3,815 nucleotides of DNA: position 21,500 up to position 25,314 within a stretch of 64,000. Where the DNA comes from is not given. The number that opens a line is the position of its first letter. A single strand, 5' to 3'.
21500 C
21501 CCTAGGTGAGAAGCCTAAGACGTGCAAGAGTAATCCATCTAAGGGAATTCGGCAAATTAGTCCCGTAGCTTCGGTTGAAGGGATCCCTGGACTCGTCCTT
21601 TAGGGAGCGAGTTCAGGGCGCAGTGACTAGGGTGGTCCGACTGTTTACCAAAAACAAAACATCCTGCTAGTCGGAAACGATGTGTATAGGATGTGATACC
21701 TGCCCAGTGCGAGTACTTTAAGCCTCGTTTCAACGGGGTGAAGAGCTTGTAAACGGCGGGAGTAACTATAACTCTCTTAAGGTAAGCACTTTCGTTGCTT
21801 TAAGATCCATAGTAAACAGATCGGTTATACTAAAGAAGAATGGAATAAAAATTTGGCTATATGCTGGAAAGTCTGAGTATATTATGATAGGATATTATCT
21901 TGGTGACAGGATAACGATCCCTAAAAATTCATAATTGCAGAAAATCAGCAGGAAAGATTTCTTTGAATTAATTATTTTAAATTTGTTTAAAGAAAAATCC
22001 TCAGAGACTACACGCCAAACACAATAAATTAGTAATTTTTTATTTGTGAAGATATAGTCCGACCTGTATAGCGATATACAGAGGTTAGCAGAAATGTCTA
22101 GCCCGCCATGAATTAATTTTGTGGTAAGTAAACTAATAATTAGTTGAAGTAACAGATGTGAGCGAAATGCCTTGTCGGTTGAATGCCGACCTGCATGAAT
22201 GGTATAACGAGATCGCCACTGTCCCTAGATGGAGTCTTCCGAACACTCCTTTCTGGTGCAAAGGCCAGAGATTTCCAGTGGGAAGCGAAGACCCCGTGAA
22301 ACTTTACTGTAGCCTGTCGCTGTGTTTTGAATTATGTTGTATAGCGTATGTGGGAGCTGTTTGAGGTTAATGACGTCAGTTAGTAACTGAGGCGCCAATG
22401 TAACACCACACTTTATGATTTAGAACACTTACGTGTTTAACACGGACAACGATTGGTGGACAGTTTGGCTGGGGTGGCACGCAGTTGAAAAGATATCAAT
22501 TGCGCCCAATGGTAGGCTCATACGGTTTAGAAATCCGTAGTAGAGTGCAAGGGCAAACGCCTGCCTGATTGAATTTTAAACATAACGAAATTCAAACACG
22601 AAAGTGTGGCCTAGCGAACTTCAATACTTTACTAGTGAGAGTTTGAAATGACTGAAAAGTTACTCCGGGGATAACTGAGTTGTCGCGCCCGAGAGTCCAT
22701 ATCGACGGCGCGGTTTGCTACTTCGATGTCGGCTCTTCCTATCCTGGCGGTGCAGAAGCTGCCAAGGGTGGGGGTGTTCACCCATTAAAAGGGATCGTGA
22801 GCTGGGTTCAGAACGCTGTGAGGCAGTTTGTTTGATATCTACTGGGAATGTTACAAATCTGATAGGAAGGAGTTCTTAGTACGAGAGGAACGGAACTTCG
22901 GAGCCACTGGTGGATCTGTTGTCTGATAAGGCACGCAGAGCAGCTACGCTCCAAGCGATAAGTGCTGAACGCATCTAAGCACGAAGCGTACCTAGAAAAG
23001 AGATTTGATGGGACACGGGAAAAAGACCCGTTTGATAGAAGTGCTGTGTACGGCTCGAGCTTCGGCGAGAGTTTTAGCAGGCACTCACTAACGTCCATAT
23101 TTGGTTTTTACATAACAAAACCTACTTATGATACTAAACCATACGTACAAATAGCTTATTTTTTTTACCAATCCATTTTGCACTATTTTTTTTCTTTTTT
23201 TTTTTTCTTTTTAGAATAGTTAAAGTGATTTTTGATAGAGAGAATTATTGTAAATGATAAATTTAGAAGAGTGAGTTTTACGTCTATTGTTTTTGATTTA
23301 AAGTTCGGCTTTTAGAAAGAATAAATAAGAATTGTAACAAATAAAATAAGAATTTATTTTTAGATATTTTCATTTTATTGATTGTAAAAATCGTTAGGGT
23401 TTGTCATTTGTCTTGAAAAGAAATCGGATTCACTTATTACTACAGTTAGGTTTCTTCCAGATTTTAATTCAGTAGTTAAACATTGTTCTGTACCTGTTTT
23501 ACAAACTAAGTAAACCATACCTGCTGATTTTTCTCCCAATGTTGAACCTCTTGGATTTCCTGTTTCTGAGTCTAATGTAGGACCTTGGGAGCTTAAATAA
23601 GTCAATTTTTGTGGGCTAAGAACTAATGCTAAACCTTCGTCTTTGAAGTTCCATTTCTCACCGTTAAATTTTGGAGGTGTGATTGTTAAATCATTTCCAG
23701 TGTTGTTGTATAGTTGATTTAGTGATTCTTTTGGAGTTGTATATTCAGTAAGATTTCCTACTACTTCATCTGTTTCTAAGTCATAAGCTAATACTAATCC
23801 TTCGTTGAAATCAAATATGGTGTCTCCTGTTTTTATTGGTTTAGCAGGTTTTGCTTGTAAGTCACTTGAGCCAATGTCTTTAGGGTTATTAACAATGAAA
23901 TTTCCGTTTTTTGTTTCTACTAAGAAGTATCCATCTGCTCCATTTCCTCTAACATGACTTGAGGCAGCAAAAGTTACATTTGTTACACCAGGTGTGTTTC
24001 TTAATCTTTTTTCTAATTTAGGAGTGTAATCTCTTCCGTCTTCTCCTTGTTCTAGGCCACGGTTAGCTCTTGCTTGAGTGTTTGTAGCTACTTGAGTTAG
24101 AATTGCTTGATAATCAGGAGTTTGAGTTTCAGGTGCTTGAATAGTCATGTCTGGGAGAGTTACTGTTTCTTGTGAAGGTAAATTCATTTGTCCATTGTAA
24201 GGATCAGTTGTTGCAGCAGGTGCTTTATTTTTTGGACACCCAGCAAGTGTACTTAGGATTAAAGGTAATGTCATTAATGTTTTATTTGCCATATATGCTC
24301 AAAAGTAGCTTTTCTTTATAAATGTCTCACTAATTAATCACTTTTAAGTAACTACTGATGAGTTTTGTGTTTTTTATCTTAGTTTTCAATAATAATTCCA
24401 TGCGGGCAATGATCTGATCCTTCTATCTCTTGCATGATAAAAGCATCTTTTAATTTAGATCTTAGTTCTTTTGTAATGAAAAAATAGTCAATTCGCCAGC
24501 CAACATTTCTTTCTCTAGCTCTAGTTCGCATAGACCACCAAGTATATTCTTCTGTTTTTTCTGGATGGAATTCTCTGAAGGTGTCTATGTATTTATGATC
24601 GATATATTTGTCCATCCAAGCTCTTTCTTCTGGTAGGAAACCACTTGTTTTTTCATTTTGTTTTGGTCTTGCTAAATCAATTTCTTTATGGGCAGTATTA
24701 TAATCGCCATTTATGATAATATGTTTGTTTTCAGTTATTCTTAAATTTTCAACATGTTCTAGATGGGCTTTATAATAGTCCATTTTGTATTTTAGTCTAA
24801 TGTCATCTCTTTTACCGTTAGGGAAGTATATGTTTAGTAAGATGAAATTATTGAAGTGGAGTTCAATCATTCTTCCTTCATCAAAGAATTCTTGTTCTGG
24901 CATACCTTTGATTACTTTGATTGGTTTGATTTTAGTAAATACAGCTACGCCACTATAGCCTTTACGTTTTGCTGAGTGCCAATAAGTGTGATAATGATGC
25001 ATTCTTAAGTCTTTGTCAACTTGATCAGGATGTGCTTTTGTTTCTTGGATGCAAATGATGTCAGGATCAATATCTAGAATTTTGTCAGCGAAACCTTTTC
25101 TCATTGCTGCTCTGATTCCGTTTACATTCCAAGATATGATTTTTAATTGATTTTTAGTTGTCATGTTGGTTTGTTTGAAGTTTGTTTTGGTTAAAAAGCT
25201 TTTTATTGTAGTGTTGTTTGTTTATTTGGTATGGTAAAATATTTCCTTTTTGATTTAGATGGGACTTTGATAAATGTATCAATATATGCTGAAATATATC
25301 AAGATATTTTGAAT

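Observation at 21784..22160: ORF-less group I intron in an archaeal 23S rRNA gene (site equivalent to E. coli U1931)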

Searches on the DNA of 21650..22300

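Call 3: search_rna_families(source=window, start=21650, end=22300, threshold=evalue, max_evalue=1, show_alignments=3)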
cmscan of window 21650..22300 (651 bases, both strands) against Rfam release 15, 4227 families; matches with E-value up to 1: 2.
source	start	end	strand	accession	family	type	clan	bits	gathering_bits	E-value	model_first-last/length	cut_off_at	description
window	21650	22300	+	RF02540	LSU_rRNA_archaea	Gene; rRNA;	CL00112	180.8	50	4.3e-55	1901-2174/2987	5'&3'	Archaeal large subunit ribosomal RNA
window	21716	22081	+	RF00028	Intron_gpI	Intron;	-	71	50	5.4e-18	1-253/253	no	Group I catalytic intron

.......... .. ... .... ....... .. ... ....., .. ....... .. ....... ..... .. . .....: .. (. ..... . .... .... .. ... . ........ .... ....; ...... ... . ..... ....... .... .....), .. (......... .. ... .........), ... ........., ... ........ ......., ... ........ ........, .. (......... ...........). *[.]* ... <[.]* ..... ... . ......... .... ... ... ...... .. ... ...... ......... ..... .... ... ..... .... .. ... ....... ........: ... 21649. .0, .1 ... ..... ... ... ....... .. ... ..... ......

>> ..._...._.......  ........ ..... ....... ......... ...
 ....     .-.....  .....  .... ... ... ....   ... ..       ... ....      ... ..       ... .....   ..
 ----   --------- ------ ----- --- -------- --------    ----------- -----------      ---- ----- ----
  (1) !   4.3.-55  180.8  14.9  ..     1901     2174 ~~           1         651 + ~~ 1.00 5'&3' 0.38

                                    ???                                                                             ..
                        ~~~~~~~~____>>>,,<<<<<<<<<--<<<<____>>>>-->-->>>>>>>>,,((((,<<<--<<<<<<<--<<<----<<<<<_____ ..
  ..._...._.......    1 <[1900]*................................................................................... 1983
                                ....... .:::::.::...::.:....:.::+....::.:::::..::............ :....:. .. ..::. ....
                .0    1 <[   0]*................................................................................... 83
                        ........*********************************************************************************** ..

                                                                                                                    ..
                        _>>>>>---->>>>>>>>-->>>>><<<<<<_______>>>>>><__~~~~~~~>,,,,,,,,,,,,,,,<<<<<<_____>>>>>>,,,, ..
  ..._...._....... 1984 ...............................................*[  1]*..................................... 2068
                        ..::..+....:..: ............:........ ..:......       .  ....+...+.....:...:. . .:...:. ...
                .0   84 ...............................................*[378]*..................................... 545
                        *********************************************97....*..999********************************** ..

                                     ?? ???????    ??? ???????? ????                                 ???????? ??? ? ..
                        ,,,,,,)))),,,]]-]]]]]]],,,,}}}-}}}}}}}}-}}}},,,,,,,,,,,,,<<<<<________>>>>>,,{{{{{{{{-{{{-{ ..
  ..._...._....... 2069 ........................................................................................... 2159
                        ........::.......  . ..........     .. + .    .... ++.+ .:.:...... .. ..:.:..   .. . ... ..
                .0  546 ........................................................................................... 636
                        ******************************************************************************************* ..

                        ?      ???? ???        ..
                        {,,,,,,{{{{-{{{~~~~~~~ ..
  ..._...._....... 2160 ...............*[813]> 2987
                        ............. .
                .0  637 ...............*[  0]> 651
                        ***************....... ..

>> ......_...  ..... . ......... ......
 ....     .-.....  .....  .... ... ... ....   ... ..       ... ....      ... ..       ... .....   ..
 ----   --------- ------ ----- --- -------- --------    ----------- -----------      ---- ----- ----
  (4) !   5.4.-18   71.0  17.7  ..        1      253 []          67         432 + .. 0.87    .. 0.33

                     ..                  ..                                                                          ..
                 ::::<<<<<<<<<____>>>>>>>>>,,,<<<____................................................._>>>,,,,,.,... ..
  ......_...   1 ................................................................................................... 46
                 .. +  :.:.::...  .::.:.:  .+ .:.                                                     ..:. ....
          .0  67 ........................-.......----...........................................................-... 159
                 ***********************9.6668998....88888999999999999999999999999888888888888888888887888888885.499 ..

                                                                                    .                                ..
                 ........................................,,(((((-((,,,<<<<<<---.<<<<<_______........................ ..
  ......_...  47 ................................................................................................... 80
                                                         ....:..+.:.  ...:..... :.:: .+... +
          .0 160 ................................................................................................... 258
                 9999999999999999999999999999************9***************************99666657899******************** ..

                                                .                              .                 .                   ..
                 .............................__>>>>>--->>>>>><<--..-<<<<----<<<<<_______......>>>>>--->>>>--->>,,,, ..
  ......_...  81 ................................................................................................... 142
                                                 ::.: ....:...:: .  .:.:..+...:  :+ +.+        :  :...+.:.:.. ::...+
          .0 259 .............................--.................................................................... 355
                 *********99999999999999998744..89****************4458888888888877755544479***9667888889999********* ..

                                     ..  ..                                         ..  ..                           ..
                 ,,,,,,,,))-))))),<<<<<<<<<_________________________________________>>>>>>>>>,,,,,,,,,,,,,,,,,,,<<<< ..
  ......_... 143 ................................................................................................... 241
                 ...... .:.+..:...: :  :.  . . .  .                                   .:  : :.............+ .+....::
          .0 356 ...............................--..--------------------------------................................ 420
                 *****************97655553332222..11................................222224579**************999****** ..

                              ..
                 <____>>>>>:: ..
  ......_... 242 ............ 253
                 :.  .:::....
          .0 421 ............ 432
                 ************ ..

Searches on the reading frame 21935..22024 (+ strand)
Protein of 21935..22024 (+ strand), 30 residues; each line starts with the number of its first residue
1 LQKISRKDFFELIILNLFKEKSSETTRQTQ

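Call 53: search_protein_families(library=pfam, proteins=[window:21935-22024:+], max_evalue=1)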
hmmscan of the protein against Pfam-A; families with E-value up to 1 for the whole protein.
seq(30 aa): 0 families

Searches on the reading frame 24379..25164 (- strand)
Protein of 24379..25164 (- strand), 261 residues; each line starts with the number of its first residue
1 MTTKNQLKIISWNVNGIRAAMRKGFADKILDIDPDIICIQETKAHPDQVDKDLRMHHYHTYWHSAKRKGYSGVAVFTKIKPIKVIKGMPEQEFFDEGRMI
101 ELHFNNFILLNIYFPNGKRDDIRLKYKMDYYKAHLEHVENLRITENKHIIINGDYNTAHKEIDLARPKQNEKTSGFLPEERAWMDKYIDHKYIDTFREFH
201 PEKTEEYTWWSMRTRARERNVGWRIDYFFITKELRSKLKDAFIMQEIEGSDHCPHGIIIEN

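Call 22: search_protein_families(library=pfam, proteins=[window:24379-25164:-])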
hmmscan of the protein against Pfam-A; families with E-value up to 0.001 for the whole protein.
window:24379-25164:- (261 aa): 1 family
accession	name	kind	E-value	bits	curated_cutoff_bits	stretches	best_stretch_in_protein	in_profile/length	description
PF03372.29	Exo_endo_phos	-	1.7e-26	93.7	24.5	1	10-252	1-225/225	Endonuclease/Exonuclease/phosphatase family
